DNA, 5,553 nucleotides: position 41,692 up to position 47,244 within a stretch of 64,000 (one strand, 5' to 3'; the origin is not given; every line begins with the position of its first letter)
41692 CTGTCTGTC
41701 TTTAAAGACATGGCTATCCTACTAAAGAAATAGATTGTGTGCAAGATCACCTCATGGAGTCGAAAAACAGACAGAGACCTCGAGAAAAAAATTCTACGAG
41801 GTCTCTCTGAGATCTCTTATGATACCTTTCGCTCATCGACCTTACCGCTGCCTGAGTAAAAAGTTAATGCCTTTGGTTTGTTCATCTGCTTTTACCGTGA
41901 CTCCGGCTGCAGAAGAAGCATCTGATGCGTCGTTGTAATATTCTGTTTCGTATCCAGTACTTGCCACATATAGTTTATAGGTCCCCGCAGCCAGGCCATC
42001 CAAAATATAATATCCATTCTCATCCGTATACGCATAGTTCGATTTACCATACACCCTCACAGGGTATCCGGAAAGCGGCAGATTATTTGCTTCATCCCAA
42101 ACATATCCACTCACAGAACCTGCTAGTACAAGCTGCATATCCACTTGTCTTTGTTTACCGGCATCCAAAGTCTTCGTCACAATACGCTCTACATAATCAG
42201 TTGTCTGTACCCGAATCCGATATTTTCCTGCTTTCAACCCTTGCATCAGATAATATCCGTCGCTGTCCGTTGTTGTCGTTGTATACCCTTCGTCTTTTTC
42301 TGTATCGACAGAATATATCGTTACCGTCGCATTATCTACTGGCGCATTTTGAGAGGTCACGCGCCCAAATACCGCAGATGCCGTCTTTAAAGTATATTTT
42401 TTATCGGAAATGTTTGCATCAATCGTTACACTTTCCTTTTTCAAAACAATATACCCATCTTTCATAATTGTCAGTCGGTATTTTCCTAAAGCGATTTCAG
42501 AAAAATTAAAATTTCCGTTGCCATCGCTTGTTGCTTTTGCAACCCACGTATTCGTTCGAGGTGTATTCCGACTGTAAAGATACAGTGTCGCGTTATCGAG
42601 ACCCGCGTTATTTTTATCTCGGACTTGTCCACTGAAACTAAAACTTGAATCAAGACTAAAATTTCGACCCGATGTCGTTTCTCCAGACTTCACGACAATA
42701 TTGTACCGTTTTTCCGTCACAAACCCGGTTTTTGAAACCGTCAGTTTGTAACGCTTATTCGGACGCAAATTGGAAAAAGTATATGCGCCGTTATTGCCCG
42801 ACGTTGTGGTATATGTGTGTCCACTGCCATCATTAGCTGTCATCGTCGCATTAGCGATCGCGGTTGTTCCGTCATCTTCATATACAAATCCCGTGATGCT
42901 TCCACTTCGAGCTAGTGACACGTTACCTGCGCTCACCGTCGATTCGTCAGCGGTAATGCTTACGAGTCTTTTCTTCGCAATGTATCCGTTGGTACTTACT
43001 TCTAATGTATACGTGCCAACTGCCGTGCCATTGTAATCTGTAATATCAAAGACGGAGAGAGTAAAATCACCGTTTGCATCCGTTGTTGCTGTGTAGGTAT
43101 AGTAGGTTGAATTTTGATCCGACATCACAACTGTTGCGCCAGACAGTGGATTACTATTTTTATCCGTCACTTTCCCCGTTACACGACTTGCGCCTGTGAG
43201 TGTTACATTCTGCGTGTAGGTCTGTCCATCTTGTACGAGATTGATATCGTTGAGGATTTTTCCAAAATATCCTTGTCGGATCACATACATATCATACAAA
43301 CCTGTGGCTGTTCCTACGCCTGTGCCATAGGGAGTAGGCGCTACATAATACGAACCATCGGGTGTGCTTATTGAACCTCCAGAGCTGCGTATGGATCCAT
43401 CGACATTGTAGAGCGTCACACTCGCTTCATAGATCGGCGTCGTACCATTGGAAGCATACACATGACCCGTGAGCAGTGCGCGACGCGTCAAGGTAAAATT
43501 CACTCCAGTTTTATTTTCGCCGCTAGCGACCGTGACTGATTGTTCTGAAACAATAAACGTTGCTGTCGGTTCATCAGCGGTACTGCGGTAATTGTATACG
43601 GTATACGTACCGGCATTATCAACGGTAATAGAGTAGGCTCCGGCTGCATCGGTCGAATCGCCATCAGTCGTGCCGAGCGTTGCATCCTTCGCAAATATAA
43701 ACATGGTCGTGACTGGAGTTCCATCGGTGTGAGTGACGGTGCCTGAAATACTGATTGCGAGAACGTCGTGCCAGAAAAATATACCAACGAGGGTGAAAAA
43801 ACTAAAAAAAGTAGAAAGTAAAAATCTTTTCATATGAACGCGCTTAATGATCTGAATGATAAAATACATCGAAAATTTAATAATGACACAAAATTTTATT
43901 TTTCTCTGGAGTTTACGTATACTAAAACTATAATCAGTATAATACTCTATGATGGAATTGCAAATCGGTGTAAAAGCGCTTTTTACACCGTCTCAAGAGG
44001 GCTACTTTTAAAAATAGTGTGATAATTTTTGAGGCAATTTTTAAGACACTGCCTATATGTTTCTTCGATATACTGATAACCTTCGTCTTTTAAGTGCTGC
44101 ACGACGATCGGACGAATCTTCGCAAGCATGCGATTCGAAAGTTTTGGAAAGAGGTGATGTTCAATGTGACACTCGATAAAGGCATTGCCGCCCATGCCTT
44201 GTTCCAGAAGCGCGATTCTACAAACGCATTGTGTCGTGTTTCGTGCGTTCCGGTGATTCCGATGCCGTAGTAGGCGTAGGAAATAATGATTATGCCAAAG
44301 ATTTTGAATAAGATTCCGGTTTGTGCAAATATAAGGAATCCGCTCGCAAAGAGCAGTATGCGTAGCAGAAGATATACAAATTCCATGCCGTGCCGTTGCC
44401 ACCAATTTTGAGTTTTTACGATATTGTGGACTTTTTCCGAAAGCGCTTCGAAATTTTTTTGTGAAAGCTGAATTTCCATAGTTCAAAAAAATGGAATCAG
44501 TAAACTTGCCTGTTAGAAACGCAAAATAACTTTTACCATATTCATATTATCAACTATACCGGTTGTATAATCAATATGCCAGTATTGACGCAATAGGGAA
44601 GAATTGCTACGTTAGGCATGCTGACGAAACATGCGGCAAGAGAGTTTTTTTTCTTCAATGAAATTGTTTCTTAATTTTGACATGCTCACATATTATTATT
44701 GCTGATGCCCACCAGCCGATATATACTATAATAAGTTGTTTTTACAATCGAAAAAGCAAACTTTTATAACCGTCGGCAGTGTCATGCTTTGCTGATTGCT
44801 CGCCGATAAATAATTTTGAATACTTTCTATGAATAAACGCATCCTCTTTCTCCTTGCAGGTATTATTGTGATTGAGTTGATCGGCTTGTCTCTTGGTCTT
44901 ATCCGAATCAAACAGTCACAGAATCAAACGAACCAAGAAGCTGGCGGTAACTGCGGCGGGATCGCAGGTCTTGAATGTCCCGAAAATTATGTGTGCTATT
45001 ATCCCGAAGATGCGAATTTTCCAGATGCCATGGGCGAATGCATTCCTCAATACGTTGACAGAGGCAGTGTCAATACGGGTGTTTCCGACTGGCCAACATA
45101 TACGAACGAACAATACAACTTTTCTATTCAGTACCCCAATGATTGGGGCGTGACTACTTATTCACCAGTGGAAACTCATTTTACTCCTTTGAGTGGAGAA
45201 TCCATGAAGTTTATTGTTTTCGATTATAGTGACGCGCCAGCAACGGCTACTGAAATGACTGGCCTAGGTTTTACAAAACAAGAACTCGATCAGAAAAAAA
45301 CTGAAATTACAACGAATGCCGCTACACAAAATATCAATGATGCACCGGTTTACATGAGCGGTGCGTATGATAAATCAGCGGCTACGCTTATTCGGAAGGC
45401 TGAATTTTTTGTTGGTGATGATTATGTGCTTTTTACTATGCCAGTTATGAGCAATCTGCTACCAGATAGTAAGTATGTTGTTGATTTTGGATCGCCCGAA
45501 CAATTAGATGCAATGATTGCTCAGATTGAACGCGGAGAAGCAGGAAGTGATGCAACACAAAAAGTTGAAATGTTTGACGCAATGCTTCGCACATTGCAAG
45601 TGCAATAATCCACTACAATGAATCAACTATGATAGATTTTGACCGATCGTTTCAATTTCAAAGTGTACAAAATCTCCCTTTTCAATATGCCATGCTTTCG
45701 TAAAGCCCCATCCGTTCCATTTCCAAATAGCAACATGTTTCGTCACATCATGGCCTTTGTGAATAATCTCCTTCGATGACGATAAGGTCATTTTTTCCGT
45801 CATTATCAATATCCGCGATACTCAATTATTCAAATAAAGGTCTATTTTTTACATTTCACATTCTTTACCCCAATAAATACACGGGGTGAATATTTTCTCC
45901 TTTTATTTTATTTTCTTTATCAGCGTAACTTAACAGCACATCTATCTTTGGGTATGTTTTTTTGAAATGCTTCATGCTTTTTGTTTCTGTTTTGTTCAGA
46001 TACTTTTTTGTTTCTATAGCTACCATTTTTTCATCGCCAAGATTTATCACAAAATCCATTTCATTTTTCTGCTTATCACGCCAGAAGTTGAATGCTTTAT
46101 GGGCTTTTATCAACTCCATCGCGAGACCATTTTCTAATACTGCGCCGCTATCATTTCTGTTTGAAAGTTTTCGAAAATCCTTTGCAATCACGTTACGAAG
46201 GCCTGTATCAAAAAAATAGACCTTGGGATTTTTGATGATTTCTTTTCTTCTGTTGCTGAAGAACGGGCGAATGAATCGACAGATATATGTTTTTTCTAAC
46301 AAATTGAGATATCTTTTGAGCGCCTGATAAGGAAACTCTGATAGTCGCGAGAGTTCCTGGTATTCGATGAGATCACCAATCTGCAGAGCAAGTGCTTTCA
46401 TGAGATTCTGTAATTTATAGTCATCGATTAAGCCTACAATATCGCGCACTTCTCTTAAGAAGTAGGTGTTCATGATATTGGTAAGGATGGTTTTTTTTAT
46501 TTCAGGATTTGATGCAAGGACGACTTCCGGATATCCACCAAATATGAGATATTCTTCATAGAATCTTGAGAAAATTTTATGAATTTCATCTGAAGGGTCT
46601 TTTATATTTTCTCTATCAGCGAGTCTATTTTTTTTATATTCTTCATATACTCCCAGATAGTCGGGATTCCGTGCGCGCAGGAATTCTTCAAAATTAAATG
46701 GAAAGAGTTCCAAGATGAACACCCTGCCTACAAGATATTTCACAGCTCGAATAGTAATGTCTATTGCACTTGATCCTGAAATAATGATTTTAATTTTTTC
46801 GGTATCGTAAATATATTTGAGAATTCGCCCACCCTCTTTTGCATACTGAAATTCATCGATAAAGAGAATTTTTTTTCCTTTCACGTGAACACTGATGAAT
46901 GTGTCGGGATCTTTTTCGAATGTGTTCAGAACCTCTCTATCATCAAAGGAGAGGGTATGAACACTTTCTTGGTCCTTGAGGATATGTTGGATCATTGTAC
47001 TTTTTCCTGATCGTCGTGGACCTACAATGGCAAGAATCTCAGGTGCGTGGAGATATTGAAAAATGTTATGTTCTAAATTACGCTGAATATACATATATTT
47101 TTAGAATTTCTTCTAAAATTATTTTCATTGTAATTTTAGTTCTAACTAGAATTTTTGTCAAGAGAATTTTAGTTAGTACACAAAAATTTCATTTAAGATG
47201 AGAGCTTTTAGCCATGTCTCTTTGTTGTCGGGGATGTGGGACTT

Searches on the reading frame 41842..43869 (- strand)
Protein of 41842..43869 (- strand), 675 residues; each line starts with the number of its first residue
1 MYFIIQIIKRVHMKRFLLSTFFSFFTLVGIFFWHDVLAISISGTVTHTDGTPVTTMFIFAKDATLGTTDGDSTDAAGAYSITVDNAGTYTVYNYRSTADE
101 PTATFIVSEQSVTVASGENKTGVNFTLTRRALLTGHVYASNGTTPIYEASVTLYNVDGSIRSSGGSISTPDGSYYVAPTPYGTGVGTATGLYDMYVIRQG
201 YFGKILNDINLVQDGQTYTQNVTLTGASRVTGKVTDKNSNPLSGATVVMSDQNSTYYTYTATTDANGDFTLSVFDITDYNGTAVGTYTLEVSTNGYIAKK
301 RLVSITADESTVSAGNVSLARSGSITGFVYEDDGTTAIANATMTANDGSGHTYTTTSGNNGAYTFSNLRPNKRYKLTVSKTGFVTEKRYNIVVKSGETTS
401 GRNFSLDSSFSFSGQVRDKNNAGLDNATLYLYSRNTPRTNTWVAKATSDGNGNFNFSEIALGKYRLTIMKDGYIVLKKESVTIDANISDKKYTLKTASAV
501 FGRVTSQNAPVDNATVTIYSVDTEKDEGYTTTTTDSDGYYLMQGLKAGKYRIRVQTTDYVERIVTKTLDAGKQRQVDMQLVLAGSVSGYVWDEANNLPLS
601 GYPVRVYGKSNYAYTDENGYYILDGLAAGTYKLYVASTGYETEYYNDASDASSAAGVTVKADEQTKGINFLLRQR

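Call 19: search_protein_families(library=pfam, proteins=[window:41842-43869:-], max_evalue=0.01)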
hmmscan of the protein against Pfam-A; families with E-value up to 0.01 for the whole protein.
window:41842-43869:- (675 aa): 28 families (the best 25 are shown)
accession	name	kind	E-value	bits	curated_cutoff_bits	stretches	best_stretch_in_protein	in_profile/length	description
PF13620.12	CarboxypepD_reg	-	1.1e-72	240.8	32.3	6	324-406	1-81/82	Carboxypeptidase regulatory-like domain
PF13715.12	CarbopepD_reg_2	-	1e-38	131.7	32.2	6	586-651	1-66/88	CarboxypepD_reg-like domain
PF17210.9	SdrD_B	-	6.9e-22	78.2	29.7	3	506-577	19-84/112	SdrD B-like domain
PF17802.7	SpaA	-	8.9e-22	77.5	23.1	4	418-493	9-86/91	Prealbumin-like fold domain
PF14686.12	fn3_3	-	1.6e-15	57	24.4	1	447-486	30-70/75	Polysaccharide lyase family 4, domain II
PF20598.4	DUF6795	-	3.6e-12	46.9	27.4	1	501-544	2-45/103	Domain of unknown function (DUF6795)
PF09430.16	EMC7_beta-sandw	-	1.9e-11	44.7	26.6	0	509-560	5-51/122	ER membrane protein complex subunit 7, beta-sandwich domain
PF01060.29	TTR-52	-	1.3e-09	39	24.9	1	502-547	2-48/79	Transthyretin-like family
PF10670.15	DUF4198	-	1e-06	29.5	34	1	491-558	140-209/209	Domain of unknown function (DUF4198)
PF25020.1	TTR_TEN1-4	-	5.2e-06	26.7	27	1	227-311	6-79/86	Teneurin TTR-like domain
PF08308.17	PEGA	-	1.7e-05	25.1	20.8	0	450-486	23-58/71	PEGA domain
PF24025.1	Ig_DR_A0283-like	-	2.6e-05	24.9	27.1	0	229-301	8-79/102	DR_A0283-like, Ig-like domain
PF22902.2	NOMO1-like_9th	-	2.9e-05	24.2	27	0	346-387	23-64/75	BOS complex subunit NOMO1-like, beta sandwich domain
PF02369.22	Big_1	-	0.00015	22.3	34.9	1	228-293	19-80/93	Bacterial Ig-like domain (group 1)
PF01190.23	Pollen_Ole_e_1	-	0.00018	22.2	23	0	233-273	15-61/99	Pollen protein Ole e 1 like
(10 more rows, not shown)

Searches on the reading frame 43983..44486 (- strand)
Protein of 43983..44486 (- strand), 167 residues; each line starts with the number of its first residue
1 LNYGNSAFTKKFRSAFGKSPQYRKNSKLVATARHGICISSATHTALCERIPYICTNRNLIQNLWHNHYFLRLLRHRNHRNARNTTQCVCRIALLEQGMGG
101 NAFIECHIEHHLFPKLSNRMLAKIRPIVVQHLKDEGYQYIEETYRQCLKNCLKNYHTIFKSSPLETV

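Call 19: search_protein_families(library=pfam, proteins=[window:43983-44486:-], max_evalue=0.01)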
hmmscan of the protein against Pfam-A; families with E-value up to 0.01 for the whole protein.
window:43983-44486:- (167 aa): 1 family
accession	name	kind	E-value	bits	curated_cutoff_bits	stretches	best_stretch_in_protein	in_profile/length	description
PF00487.30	FA_desaturase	-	2.9e-06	27.7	29.7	1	61-141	177-251/253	Fatty acid desaturase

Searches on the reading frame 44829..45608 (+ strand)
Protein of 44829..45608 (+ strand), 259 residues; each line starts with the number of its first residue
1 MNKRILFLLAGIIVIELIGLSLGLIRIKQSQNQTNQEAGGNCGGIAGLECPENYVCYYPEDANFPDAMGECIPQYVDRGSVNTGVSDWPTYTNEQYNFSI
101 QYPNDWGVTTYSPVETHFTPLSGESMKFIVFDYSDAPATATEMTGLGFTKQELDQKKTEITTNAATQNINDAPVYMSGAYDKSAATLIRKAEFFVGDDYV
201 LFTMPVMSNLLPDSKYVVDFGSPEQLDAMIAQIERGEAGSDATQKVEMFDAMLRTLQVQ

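Call 19: search_protein_families(library=pfam, proteins=[window:44829-45608:+], max_evalue=0.01)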
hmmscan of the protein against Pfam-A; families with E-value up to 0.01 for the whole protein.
window:44829-45608:+ (259 aa): 1 family
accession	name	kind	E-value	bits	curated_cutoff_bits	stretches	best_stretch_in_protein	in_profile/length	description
PF18933.6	PsbP_2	-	0.002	18.6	27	1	89-118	45-74/184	PsbP-like protein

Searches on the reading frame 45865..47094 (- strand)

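Call 19: search_protein_families(library=pfam, proteins=[window:45865-47094:-], max_evalue=0.01)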
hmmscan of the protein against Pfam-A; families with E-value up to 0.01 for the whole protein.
window:45865-47094:- (409 aa): 8 families
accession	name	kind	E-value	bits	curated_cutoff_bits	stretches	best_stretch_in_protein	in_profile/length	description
PF13635.12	DUF4143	-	1.7e-33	116.1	28.1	1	214-363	2-158/160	Domain of unknown function (DUF4143)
PF13173.12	AAA_14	-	2.9e-28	98.9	27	1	19-139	3-129/129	AAA domain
PF19263.5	DUF5906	-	7.9e-05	23.7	27.6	1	23-111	1-78/114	Family of unknown function (DUF5906)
PF13401.12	AAA_22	-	0.00054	20.7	27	0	19-52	6-33/130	AAA domain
PF01443.25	Viral_helicase1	-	0.0013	19.1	21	1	29-88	9-74/228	Viral superfamily 1 RNA helicase core domain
PF01637.24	ATPase_2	-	0.0019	18.5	33.2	0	18-46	20-48/225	ATPase domain predominantly from Archaea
PF20720.3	nSTAND3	-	0.0035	17.5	27.2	0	3-82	2-74/155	Novel STAND NTPase 3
PF00910.28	RNA_helicase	-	0.0092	16.9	21.5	0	23-94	3-65/105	RNA helicase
